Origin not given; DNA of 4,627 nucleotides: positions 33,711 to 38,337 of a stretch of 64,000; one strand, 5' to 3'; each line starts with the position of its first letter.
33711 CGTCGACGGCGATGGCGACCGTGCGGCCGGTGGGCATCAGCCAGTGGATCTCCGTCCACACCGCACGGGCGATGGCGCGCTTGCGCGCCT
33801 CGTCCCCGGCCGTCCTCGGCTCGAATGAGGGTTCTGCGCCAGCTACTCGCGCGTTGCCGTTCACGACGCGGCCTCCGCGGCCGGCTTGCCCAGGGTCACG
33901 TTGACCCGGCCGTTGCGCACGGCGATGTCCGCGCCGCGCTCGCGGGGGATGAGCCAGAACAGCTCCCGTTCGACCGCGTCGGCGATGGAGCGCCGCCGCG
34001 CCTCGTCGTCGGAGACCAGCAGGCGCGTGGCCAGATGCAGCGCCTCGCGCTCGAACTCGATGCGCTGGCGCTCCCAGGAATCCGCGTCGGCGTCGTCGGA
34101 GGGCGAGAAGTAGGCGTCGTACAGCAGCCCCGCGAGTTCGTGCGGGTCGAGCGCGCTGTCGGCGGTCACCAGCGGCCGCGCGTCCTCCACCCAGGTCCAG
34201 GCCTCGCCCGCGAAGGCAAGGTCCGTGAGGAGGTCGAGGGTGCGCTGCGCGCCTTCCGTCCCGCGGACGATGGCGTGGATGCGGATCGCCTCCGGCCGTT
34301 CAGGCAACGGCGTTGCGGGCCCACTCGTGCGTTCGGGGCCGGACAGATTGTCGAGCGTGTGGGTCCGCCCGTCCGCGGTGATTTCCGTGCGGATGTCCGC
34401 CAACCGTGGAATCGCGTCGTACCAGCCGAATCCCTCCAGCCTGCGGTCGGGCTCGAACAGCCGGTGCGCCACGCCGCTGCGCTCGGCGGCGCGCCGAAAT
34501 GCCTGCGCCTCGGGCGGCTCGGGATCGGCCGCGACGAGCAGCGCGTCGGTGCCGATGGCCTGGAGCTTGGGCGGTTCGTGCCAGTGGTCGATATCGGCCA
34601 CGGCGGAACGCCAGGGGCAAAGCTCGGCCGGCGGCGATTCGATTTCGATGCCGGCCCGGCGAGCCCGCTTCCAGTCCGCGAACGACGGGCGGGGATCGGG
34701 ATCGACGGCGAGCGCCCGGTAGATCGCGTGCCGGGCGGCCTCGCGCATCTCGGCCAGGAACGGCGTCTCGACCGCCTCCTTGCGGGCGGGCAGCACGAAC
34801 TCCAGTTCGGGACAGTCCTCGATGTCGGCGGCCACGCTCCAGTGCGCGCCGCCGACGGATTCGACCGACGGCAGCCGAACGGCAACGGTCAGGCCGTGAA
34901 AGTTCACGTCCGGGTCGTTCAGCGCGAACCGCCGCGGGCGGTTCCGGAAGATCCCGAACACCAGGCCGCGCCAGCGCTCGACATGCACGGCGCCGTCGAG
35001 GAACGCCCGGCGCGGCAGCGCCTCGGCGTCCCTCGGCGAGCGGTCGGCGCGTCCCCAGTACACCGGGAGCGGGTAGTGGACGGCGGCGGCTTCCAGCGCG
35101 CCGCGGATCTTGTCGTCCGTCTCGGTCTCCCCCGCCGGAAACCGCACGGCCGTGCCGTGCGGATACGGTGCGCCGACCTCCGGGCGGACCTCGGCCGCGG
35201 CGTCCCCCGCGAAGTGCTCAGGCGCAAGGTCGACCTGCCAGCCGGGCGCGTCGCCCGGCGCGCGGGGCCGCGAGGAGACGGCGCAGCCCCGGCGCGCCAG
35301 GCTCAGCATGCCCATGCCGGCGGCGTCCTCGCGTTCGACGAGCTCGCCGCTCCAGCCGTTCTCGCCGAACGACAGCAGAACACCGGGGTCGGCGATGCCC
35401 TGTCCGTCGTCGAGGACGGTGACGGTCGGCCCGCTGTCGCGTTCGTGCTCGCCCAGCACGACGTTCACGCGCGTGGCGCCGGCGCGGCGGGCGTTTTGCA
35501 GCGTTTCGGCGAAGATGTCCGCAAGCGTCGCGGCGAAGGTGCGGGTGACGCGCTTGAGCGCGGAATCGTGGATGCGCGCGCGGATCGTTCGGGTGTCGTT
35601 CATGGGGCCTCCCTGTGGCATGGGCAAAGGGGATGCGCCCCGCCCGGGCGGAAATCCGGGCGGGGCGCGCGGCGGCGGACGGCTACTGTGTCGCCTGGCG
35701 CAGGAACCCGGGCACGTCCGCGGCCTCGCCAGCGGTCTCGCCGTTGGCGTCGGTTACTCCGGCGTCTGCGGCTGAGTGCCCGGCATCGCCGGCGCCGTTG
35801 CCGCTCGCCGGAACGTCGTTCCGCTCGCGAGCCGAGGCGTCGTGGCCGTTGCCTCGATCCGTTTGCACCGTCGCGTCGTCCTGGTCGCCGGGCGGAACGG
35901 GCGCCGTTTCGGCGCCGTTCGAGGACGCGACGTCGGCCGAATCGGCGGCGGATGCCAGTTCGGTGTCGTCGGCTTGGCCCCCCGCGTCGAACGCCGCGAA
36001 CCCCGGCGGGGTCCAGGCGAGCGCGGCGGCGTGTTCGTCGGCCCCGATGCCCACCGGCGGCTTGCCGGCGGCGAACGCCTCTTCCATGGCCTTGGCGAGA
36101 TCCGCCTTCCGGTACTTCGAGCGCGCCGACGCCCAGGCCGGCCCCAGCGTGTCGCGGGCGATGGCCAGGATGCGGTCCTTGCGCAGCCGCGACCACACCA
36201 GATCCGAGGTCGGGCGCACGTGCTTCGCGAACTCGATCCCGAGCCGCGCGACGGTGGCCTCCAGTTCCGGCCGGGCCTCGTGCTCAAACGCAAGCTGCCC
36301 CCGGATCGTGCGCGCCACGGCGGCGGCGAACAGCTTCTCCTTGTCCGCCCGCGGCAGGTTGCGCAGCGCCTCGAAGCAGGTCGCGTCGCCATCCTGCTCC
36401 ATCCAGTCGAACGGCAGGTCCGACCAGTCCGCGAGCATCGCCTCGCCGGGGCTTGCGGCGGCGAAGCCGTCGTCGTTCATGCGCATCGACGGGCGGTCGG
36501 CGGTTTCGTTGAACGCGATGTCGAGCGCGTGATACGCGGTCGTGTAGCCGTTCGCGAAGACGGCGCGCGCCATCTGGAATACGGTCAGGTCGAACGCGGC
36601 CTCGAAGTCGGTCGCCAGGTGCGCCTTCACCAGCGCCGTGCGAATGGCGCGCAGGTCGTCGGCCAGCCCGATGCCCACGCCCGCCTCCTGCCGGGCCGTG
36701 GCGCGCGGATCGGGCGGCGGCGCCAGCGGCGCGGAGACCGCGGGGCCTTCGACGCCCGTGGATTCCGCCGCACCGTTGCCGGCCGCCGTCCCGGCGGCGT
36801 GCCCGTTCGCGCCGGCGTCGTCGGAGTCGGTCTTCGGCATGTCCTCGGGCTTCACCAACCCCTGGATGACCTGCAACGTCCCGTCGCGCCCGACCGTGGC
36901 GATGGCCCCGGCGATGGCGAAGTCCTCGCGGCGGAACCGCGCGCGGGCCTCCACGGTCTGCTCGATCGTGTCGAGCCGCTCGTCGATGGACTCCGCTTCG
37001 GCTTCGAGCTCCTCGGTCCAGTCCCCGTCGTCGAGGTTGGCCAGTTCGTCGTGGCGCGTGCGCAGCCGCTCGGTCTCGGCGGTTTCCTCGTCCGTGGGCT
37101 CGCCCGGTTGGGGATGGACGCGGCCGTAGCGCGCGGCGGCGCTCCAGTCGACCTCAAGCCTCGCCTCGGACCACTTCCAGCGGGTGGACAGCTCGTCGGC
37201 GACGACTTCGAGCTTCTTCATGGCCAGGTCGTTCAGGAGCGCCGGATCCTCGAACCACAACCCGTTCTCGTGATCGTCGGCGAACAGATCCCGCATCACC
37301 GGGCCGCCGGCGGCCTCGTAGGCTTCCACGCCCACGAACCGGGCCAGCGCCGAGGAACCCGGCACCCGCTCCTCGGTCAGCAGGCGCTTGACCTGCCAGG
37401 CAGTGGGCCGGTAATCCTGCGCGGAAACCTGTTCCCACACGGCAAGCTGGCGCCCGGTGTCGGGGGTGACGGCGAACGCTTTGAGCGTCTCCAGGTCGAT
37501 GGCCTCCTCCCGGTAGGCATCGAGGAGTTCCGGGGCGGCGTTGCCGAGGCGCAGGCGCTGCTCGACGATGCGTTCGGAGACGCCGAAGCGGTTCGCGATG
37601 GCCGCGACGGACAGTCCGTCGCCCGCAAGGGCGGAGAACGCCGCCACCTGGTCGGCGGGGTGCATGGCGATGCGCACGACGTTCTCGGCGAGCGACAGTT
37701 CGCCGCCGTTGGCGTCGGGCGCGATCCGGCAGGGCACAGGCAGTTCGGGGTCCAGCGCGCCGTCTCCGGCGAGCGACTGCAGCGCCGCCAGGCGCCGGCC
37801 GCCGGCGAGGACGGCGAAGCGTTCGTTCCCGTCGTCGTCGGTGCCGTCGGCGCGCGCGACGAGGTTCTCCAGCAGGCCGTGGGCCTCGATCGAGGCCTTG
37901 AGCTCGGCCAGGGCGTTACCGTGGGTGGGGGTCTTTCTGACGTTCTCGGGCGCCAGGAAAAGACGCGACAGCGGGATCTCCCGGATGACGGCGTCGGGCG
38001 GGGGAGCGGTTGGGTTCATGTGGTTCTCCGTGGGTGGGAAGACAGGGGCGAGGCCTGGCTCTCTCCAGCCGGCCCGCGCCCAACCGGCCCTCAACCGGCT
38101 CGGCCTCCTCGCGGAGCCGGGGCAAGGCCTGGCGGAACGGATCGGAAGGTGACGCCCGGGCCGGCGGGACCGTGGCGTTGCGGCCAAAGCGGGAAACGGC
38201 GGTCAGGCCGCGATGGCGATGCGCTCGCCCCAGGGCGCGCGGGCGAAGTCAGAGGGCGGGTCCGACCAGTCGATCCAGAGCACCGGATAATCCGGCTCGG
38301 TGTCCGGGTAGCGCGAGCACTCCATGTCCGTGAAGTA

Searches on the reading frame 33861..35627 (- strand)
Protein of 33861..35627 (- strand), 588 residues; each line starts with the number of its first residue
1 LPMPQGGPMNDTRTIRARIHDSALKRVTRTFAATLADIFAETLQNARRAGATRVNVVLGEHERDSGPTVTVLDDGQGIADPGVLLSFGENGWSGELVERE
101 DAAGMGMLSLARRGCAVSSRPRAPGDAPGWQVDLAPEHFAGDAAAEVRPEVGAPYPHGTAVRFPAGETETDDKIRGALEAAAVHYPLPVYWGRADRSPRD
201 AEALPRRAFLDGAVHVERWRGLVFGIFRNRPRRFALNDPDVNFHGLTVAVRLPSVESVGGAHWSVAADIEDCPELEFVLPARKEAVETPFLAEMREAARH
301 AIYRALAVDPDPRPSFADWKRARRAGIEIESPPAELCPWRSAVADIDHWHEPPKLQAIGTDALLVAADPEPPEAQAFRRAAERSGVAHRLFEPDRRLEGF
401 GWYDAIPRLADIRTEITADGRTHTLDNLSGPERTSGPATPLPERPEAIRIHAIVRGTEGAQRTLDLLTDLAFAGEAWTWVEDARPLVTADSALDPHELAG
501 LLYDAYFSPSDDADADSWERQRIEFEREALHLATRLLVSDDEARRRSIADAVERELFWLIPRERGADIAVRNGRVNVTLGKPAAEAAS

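Call 14: search_protein_families(library=pfam, proteins=[window:33861-35627:-], max_evalue=0.001)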
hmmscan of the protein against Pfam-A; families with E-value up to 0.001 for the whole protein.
window:33861-35627:- (588 aa): 1 family
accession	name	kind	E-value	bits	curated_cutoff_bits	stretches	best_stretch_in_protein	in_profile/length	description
PF13589.12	HATPase_c_3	-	0.00027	21.4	25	1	38-80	6-47/137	Histidine kinase-, DNA gyrase B-, and HSP90-like ATPase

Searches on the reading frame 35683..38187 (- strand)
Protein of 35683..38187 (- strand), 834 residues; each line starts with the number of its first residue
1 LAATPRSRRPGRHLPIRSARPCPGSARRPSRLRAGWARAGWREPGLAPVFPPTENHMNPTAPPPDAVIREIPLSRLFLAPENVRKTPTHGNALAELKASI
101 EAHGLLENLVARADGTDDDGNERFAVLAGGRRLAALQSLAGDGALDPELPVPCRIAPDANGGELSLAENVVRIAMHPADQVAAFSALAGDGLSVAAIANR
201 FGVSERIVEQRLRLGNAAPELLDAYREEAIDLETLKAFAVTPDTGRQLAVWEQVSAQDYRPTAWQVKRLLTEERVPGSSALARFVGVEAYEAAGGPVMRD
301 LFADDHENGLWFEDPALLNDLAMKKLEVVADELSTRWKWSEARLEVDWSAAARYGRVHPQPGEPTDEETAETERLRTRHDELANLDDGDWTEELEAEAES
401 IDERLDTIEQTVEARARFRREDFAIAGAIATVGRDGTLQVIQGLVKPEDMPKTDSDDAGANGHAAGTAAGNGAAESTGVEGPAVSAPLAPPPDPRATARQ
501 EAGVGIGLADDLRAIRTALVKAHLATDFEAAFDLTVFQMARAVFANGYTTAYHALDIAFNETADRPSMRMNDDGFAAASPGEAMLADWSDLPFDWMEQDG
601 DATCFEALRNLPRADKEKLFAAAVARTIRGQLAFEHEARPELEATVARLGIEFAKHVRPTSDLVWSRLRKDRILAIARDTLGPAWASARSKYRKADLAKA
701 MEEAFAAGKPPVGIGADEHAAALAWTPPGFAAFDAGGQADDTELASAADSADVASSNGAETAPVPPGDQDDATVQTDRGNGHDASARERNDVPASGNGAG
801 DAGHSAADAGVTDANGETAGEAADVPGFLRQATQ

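Call 14: search_protein_families(library=pfam, proteins=[window:35683-38187:-], max_evalue=0.001)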
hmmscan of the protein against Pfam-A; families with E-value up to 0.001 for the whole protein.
window:35683-38187:- (834 aa): 1 family
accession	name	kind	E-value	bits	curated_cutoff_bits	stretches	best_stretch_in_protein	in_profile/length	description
PF02195.25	ParB_N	-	6.5e-05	23.3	26.3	1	68-169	3-93/95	ParB N-terminal domain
